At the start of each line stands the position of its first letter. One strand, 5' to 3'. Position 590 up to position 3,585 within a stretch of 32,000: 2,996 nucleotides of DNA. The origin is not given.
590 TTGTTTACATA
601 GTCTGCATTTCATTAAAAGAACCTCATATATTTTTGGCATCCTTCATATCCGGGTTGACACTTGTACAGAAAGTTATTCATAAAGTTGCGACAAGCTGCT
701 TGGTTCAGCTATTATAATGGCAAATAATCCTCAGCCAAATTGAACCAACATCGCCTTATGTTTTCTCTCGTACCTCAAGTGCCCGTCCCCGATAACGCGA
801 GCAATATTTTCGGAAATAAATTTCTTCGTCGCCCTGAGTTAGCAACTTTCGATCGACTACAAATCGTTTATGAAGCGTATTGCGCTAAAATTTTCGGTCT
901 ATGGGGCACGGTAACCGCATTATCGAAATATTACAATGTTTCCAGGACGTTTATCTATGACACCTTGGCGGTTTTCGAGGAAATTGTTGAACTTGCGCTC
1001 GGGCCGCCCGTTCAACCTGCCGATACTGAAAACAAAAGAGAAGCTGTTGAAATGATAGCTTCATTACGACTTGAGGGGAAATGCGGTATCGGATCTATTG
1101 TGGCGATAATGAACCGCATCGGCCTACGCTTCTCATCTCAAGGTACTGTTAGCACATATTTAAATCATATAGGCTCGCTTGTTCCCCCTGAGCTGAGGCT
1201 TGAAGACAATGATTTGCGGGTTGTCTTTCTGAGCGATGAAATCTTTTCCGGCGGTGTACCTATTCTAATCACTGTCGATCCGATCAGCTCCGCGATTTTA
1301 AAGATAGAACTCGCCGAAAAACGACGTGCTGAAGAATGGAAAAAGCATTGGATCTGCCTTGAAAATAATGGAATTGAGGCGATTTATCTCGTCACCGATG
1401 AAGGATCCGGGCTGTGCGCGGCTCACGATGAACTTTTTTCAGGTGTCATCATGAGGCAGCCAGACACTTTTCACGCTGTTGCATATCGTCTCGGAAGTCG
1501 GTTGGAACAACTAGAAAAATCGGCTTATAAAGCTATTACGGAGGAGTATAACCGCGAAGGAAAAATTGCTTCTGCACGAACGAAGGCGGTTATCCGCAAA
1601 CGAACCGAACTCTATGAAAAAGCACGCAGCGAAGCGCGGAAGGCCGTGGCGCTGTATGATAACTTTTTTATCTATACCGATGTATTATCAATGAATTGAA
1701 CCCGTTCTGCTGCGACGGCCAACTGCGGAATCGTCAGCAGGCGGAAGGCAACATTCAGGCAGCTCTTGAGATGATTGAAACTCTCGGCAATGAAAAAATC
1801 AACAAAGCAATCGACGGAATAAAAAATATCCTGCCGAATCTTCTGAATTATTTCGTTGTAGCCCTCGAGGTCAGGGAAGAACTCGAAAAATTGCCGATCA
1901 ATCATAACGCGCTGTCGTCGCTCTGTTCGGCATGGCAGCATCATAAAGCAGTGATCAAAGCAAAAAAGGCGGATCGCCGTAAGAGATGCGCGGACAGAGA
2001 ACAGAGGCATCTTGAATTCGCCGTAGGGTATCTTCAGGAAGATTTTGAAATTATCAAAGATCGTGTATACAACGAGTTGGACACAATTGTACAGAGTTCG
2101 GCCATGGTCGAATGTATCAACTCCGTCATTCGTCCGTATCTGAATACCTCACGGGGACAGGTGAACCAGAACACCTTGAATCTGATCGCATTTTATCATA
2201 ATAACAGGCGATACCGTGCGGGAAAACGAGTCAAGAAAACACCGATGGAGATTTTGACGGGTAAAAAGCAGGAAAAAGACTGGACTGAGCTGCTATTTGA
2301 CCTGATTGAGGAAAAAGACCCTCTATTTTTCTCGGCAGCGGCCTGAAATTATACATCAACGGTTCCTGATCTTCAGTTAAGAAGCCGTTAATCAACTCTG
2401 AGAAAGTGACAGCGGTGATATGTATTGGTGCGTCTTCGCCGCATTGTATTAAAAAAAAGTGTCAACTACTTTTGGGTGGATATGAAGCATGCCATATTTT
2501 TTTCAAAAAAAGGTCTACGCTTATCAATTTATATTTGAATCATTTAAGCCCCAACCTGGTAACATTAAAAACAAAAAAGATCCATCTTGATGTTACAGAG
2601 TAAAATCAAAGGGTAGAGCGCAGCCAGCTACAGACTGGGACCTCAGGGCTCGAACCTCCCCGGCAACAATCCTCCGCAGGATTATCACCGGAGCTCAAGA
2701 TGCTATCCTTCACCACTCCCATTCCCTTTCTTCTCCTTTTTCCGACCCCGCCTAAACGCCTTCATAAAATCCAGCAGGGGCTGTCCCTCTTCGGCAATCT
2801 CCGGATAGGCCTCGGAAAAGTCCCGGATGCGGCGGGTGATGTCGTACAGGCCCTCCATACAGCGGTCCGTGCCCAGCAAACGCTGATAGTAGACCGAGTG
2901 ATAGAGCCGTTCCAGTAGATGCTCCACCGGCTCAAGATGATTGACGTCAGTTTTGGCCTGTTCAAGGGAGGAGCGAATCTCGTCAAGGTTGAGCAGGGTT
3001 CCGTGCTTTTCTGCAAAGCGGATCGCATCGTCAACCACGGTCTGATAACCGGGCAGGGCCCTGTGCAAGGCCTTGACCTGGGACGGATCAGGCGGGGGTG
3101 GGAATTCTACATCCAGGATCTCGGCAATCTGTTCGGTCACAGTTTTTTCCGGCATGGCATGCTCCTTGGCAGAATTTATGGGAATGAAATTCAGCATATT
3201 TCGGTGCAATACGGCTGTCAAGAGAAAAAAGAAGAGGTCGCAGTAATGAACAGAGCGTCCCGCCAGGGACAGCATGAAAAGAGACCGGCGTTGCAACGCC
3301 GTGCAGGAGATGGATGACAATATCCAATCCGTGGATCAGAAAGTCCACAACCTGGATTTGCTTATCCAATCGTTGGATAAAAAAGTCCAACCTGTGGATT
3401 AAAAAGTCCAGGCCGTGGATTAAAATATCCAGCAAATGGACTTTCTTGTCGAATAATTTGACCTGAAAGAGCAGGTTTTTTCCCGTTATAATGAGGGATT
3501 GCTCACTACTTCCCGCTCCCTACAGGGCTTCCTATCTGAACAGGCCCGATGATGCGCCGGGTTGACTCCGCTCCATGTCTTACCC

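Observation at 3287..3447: Seven exactly phased 21-bp units of the palindrome RTCCA-N5-TGGAY: an operator/iteron-like array with DnaA-box-like half-sites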

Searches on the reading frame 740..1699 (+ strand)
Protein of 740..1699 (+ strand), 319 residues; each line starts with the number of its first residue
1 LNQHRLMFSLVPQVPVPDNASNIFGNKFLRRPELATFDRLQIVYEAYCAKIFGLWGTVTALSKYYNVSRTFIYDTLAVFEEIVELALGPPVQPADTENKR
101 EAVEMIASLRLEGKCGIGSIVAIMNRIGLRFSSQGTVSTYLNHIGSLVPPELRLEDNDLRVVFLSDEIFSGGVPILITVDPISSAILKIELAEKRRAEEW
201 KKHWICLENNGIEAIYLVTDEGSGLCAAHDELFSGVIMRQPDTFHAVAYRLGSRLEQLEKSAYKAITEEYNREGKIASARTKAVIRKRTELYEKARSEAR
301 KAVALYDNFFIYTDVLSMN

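Call 8: search_protein_families(library=pfam, proteins=[window:740-1699:+], max_evalue=0.01)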
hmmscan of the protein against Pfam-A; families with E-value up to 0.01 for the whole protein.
window:740-1699:+ (319 aa): 0 families

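Call 28: search_protein_families(library=ncbifam, proteins=[window:740-1699:+], max_evalue=1)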
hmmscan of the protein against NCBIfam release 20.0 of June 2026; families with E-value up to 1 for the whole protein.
window:740-1699:+ (319 aa): 0 families

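Call 80: search_protein_families(library=phrogs, proteins=[window:740-1699:+], max_evalue=0.1)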
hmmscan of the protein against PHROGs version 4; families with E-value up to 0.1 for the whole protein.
window:740-1699:+ (319 aa): 0 families

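Call 87: search_dna_similar(query=window:740-1699:+, collection=plasmids, mode=protein, max_rows=8, max_evalue=0.001)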
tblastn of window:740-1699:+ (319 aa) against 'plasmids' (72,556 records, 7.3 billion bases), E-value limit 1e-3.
Records with a match: 4; places in all: 5; records where one place covers at least 80% of the query: 1.
Best place of each record, by identity: <60% 4.
By first word of the organism name: Acaryochloris 4.
By predicted mobility (MOB-suite, as given by PLSDB): non-mobilizable 3; conjugative 1.
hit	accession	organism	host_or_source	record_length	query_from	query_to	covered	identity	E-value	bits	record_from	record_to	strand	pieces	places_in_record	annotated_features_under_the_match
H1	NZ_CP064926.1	Acaryochloris marina S15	cell culture,surface of Pikea pinnata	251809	58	318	82%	25.5%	2e-12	76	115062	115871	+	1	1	hypothetical protein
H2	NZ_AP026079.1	Acaryochloris marina MBIC10699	cell culture,Ascidian, Diplosoma similis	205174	58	305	78%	25.7%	4e-12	74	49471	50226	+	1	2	hypothetical protein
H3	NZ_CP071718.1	Acaryochloris sp. 'Moss Beach'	culture,intertidal zone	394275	164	307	45%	27.4%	8e-6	55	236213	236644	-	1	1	hypothetical protein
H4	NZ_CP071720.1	Acaryochloris sp. 'Moss Beach'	culture,intertidal zone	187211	162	234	23%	35.6%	5e-6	56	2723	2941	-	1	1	hypothetical protein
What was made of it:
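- Tried and rejected: ORFs 740-2346 give only weak tblastn hits to hypothetical proteins on Acaryochloris plasmids (call 87).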

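Call 98: search_protein_families(library=padloc, proteins=[window:740-1699:+], max_evalue=0.1)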
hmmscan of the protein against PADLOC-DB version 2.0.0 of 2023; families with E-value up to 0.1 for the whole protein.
window:740-1699:+ (319 aa): 0 families

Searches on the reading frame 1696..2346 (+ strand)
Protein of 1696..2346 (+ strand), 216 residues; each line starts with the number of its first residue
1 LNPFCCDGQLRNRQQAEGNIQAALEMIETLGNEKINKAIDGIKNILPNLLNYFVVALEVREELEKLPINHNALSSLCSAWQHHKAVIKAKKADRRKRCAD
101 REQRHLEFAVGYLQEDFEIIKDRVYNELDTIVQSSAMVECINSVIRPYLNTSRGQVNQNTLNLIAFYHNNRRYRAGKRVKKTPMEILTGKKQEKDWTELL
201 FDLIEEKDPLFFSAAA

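Call 8: search_protein_families(library=pfam, proteins=[window:1696-2346:+], max_evalue=0.01)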
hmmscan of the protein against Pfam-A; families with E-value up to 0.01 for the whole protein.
window:1696-2346:+ (216 aa): 0 families

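Call 28: search_protein_families(library=ncbifam, proteins=[window:1696-2346:+], max_evalue=1)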
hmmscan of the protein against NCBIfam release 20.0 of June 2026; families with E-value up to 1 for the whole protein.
window:1696-2346:+ (216 aa): 1 family
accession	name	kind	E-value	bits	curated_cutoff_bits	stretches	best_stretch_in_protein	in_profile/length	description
NF033412.1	primase_PriX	equivalog_domain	0.065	13.6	50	1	140-213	21-95/102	DNA primase noncatalytic subunit PriX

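Call 80: search_protein_families(library=phrogs, proteins=[window:1696-2346:+], max_evalue=0.1)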
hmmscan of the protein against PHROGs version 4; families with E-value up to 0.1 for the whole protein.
window:1696-2346:+ (216 aa): 2 families
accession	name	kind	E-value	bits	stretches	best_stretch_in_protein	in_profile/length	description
phrog_2658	-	other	0.067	14.5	0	83-143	62-122/126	hol-like chemotaxis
phrog_22085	-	unknown function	0.098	14.1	0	181-208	11-36/61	-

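Call 98: search_protein_families(library=padloc, proteins=[window:1696-2346:+], max_evalue=0.1)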
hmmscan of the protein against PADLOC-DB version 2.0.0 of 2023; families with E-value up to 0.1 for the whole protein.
window:1696-2346:+ (216 aa): 0 families

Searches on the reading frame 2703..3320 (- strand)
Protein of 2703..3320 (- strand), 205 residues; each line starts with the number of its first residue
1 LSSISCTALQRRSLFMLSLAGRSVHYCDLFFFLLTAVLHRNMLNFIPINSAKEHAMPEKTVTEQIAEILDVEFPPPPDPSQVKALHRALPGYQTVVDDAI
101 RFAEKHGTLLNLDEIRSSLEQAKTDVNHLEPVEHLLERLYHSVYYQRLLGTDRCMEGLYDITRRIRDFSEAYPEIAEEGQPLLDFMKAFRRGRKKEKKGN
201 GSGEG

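Call 28: search_protein_families(library=ncbifam, proteins=[window:2703-3320:-], max_evalue=1)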
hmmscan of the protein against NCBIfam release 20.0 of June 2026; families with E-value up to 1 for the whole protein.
window:2703-3320:- (205 aa): 0 families

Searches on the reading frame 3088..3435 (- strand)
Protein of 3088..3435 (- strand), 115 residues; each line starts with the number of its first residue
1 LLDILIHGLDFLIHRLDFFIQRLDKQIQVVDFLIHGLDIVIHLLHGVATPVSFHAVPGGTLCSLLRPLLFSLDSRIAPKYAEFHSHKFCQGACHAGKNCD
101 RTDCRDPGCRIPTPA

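Call 8: search_protein_families(library=pfam, proteins=[window:3088-3435:-], max_evalue=0.01)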
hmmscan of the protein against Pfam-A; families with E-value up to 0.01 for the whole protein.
window:3088-3435:- (115 aa): 0 families

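Call 41: list_cluster_members(proteins=[window:3088-3435:-, window:3314-3466:+, window:3274-3402:+, window:3486-3611:-, window:3562-3774:+, window:2703-3320:-, window:2919-3317:+, window:3608-3805:-, window:3073-3246:+])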
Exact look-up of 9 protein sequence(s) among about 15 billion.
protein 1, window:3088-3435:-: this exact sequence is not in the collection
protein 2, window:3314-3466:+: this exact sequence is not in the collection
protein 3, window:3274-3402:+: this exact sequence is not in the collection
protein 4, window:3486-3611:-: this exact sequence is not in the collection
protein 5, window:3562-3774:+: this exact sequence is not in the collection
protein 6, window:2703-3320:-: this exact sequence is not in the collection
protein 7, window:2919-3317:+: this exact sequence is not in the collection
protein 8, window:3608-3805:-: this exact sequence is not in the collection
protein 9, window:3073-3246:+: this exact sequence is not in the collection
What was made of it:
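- None of the window's ORFs over this region is in the 15-billion-protein collection (call 41).
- Tried and rejected: None is present (call 41).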
